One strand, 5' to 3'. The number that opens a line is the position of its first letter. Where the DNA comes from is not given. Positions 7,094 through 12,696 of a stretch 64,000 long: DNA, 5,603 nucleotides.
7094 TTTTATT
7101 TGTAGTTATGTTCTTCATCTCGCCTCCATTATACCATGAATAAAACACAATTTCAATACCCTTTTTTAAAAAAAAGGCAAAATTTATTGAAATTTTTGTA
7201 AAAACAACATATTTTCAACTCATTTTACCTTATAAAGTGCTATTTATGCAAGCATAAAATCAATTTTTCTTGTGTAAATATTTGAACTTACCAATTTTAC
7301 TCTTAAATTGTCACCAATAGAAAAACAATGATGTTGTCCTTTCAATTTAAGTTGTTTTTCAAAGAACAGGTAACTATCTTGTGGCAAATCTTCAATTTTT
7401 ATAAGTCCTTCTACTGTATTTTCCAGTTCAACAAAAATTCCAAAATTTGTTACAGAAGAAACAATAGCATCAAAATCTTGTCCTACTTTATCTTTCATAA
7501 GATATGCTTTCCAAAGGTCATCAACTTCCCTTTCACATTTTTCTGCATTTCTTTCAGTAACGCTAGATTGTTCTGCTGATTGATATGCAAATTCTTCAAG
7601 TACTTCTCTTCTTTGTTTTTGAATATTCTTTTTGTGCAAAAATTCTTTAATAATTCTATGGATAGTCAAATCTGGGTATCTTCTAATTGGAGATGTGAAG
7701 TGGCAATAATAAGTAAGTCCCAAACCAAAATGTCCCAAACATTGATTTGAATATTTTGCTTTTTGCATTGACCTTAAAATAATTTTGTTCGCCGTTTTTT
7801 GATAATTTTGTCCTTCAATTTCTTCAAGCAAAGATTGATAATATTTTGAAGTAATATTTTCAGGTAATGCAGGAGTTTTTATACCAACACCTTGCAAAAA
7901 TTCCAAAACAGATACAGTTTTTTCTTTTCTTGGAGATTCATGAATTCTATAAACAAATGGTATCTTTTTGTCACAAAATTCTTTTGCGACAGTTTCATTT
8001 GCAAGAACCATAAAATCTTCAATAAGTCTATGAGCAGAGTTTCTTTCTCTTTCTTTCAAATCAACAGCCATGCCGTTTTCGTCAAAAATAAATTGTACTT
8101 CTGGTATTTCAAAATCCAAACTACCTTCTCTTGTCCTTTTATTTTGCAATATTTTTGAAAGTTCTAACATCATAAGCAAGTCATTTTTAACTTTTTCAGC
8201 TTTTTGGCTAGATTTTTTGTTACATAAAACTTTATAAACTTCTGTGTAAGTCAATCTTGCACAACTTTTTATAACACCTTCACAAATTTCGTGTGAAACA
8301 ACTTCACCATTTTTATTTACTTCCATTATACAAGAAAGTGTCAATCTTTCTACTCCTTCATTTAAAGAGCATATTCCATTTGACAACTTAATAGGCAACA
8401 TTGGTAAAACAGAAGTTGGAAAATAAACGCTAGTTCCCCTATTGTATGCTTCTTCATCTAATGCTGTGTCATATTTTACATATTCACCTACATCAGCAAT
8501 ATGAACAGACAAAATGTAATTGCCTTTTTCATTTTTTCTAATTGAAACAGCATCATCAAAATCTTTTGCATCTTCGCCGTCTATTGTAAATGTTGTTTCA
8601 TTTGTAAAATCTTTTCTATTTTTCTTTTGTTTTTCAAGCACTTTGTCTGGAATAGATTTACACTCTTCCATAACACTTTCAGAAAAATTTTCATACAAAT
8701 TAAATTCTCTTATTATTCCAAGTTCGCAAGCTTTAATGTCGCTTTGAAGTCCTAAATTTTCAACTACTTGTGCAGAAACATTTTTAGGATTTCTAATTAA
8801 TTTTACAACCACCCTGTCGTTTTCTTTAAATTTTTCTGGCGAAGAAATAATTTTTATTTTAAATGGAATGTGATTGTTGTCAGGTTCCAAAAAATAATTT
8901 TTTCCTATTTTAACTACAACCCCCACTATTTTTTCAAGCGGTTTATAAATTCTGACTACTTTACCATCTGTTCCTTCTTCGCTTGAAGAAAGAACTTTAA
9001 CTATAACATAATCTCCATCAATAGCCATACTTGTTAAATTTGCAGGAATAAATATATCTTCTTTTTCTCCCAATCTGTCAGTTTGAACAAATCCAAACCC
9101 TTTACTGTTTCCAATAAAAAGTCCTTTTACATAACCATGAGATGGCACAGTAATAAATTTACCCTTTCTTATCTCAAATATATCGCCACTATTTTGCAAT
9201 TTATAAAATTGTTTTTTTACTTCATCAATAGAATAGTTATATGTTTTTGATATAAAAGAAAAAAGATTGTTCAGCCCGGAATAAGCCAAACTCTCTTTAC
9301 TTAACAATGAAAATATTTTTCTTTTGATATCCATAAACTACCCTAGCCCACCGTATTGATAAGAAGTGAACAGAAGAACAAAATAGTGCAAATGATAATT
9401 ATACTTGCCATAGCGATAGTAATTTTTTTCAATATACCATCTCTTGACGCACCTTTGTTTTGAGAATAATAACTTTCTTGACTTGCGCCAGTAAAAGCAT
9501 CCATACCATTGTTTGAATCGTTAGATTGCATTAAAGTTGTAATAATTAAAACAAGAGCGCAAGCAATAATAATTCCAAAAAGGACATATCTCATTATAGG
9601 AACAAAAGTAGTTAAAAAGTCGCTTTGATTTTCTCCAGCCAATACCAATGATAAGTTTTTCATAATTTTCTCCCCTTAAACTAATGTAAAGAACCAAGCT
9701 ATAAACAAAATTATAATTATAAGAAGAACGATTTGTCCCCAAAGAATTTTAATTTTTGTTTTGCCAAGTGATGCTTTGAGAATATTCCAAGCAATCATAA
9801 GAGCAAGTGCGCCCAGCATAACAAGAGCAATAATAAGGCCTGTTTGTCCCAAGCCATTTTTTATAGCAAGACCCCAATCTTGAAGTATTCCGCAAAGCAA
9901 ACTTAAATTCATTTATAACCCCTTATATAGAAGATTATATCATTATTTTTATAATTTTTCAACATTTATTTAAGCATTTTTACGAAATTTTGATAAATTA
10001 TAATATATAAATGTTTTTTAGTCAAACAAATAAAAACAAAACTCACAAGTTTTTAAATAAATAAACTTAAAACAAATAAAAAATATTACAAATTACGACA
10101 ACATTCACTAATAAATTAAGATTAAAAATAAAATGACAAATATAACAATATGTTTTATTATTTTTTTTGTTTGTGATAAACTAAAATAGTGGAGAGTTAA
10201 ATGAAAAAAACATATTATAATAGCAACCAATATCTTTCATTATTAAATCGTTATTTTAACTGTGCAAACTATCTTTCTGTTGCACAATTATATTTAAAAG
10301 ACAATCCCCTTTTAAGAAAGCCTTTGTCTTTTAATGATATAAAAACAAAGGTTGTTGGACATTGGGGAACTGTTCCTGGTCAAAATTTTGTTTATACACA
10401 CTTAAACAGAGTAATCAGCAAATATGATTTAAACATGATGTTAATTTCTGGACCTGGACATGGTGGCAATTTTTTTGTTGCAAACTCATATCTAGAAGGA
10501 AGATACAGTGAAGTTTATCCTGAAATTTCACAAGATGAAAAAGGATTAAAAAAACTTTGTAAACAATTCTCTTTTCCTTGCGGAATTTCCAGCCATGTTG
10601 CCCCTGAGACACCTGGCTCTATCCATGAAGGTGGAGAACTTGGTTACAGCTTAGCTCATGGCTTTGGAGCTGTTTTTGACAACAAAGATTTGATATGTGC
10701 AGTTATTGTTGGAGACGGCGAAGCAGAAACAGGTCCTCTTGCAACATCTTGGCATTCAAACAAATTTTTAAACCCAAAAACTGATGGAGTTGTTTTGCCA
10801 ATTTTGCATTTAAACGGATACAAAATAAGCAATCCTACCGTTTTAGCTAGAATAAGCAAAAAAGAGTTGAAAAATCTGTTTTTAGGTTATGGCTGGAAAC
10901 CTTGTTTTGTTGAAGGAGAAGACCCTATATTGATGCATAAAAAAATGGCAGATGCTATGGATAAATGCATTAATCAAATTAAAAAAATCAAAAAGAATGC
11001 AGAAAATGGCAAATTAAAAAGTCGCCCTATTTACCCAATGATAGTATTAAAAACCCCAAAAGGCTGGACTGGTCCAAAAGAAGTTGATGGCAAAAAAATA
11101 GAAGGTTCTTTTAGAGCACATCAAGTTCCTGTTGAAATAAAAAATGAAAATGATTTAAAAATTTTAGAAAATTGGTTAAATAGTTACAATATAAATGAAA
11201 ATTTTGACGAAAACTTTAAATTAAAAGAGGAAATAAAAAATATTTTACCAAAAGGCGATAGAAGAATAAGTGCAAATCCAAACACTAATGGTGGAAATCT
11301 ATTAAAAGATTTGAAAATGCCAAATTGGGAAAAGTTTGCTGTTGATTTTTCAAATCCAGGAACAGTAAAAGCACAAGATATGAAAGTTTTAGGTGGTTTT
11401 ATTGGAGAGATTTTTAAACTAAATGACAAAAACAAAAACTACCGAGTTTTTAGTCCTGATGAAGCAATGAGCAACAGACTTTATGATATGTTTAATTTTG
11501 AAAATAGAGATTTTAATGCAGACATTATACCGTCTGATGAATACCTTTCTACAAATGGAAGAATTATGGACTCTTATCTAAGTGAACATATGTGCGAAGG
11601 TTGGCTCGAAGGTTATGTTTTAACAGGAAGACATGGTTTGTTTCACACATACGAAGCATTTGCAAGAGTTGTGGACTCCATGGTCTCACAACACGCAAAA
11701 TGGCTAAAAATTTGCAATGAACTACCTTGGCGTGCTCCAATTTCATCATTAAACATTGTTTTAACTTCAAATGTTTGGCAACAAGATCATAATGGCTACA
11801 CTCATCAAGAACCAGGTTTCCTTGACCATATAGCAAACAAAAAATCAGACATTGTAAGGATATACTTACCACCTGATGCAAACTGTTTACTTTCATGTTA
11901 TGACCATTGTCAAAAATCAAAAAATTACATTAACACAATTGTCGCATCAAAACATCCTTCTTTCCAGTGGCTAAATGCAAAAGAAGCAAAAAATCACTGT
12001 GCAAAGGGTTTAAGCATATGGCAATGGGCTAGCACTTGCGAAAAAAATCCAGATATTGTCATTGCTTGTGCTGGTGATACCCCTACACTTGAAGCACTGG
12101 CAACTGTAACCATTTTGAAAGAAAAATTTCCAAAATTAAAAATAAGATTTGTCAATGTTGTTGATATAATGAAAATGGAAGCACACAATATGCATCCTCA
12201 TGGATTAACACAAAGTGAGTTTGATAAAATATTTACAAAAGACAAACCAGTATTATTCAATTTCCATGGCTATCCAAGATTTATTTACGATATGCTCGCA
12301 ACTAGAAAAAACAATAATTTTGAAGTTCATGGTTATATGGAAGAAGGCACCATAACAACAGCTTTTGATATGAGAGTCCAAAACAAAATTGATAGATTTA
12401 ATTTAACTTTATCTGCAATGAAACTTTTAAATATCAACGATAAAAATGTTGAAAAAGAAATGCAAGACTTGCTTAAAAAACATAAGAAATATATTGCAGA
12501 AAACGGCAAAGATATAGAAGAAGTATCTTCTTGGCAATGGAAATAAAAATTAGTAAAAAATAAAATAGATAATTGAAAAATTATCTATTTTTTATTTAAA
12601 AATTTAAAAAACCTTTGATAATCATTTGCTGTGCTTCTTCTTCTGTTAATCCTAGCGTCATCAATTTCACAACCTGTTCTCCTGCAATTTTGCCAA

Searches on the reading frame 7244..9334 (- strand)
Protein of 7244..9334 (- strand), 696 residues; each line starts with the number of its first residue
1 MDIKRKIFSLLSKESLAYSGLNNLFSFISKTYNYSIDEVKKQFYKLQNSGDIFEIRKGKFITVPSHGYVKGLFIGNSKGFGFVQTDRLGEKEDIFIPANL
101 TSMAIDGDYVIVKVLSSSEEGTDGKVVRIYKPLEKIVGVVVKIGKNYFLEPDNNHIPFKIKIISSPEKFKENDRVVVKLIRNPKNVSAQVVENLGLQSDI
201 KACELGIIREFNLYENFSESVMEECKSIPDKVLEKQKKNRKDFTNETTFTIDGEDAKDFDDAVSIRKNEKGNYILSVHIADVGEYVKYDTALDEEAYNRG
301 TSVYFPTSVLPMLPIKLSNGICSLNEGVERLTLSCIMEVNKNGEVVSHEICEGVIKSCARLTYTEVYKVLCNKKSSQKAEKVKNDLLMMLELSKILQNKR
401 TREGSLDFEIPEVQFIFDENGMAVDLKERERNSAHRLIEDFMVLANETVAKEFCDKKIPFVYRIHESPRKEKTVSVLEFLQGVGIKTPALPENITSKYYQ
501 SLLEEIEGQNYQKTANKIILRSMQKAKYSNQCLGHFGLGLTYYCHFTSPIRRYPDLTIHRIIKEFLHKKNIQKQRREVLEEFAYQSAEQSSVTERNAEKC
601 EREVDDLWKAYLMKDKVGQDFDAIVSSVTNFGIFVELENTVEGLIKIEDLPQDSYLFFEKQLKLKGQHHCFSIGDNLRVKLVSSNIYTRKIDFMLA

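Call 85: search_solved_structures(query=window:7244-9334:-, max_evalue=0.00001)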
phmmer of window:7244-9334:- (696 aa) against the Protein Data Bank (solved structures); distinct sequences matched with E-value up to 0.00001: 33.
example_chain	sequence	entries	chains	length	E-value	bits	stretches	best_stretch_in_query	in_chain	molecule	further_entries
8cdu_C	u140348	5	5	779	7.6e-148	496.9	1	6-695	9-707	Ribonuclease R | RNase R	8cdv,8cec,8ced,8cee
5xgu_B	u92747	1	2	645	4.7e-109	368.7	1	66-695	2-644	Ribonuclease R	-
7dcy_A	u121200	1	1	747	5.7e-77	262.7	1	71-685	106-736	Ribonuclease R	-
7dic_A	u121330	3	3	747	6.3e-76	259.3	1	71-685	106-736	Ribonuclease R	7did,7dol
4ro1_B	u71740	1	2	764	1.1e-56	195.7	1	192-599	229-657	DIS3-like exonuclease 2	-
9cy7_A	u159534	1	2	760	5.2e-56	193.5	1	191-599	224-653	DIS3-like exonuclease 2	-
6h25_J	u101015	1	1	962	3.4e-53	184.2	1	141-692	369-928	Exosome complex exonuclease RRP44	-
6d6q_K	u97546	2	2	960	6.4e-53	183.3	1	141-568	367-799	Exosome complex exonuclease RRP44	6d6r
4pmw_A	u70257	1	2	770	2.3e-42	148.4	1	188-632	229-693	DIS3-like exonuclease 2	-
8e29_A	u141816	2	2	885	6.4e-41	143.6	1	188-627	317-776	DIS3-like exonuclease 2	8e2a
8e27_A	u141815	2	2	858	2.9e-40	141.5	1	188-627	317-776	DIS3-like exonuclease 2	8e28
2id0_A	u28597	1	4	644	1.5e-39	139.1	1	70-637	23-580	Exoribonuclease 2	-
2ix0_A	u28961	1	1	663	1.6e-39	139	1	70-637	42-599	EXORIBONUCLEASE 2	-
6lqs_R4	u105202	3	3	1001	2.7e-39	138.3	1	238-662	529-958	Exosome complex exonuclease DIS3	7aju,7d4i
8qcf_K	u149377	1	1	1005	2.7e-39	138.2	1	238-662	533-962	Exosome complex exonuclease DIS3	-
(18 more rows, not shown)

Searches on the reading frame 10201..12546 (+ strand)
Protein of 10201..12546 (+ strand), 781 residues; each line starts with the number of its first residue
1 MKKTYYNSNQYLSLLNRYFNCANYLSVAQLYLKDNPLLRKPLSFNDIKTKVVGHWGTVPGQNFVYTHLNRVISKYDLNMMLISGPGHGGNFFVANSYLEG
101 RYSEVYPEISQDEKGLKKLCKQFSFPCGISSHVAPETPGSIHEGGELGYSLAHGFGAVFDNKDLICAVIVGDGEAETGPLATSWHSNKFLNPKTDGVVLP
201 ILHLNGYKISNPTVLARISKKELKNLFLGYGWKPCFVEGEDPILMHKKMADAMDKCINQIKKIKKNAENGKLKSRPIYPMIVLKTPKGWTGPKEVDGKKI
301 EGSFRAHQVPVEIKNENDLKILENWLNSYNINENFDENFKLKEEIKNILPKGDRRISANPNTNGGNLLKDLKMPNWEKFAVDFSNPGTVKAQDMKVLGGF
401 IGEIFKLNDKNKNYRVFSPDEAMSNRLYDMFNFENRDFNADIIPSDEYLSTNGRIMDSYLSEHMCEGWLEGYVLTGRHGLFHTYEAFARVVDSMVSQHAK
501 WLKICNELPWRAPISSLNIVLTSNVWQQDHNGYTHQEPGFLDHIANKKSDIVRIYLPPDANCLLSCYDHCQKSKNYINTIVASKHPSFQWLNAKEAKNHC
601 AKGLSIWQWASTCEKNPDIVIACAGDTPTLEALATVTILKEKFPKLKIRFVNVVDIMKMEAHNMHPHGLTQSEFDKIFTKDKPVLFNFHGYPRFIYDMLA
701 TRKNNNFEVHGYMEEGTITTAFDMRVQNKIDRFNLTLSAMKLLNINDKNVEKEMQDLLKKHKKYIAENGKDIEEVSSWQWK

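Call 86: search_solved_structures(query=window:10201-12546:+, max_evalue=0.00001)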
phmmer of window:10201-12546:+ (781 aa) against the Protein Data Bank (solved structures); distinct sequences matched with E-value up to 0.00001: 10.
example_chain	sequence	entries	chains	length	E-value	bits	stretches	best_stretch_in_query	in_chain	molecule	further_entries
8io8_A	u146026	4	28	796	5.8e-287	957.2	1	14-780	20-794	Probable phosphoketolase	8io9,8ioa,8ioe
8io6_A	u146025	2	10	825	4.8e-237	792.1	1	9-779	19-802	Xylulose5phosphatefructose6phosphate phosphoketolase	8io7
3ai7_A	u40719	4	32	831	4.9e-237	792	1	9-779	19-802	Xylulose-5-phosphate/fructose-6-phosphate phosphoketolase | Phosphoketolase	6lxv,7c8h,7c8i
3ahc_A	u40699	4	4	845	1e-231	774.5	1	12-780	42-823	Xylulose 5-phosphate/fructose 6-phosphate phosphoketolase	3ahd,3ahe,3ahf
3ahh_A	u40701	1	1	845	2.3e-230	770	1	12-780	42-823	Xylulose 5-phosphate/fructose 6-phosphate phosphoketolase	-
3ahj_A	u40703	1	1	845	2.3e-230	770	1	12-780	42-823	Xylulose 5-phosphate/fructose 6-phosphate phosphoketolase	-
3ahi_A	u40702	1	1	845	2.3e-230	770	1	12-780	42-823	Xylulose 5-phosphate/fructose 6-phosphate phosphoketolase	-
3ahg_A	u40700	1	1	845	2.3e-230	770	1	12-780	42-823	Xylulose 5-phosphate/fructose 6-phosphate phosphoketolase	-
6gua_A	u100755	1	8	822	4.2e-229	765.8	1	4-780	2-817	Probable phosphoketolase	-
9cd3_A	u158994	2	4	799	7.8e-170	569.8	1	7-780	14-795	Phosphoketolase family protein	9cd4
